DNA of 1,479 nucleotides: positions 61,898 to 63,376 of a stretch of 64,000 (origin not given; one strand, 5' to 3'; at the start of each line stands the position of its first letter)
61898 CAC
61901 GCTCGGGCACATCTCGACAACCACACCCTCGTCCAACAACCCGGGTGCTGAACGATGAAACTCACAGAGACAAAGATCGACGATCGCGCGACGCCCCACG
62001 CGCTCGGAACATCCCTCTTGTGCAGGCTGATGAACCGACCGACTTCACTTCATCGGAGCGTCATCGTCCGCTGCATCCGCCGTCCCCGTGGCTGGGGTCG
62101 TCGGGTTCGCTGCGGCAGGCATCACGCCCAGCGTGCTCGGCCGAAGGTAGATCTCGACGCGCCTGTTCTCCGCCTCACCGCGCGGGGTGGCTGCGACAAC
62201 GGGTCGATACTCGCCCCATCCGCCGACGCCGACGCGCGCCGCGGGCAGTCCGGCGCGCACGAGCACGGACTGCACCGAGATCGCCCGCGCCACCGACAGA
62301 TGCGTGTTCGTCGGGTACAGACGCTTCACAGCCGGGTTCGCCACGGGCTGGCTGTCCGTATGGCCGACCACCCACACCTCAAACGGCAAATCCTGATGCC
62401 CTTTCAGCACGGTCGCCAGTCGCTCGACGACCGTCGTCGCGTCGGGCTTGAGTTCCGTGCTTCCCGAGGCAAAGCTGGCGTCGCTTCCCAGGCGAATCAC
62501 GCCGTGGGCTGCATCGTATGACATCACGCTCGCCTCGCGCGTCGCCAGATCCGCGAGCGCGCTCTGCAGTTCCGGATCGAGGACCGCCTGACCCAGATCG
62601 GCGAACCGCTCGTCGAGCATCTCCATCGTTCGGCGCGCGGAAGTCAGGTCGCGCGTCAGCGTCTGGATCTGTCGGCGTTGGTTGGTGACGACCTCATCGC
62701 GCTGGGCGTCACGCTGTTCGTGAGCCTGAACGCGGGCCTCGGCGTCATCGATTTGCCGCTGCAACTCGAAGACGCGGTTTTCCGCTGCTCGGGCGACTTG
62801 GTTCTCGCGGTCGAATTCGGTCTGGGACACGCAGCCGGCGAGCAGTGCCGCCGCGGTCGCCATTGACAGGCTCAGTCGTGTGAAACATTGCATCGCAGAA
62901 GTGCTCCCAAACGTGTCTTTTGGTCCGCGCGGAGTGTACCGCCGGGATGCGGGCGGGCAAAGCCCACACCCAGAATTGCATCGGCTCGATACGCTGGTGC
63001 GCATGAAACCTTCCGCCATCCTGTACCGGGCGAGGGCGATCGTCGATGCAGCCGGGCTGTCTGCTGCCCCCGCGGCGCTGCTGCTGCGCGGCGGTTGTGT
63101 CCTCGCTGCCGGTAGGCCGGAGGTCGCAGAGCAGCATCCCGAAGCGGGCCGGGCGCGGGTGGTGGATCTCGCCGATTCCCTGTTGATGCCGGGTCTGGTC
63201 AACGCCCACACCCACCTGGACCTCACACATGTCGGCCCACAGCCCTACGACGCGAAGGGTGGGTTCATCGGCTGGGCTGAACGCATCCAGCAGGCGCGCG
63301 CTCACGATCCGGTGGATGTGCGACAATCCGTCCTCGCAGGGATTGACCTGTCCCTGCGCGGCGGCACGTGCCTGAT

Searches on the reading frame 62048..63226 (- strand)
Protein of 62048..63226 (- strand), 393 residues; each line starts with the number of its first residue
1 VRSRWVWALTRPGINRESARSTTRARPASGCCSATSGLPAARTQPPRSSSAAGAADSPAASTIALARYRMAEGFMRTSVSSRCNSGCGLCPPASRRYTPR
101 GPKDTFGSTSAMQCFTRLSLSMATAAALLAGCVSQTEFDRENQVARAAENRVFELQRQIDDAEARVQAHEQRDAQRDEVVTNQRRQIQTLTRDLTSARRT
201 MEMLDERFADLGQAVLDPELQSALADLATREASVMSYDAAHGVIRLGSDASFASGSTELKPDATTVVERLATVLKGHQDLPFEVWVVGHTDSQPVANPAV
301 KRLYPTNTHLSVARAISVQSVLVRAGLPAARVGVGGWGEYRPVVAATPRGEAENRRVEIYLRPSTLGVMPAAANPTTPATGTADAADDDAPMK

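Call 44: search_protein_families(library=pfam, proteins=[window:62048-63226:-], max_evalue=0.001)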
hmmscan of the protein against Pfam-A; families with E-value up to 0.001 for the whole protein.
window:62048-63226:- (393 aa): 1 family
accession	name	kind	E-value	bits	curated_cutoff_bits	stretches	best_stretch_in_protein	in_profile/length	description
PF00691.25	OmpA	-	4.5e-15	56.2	27.2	1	252-355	2-97/98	OmpA family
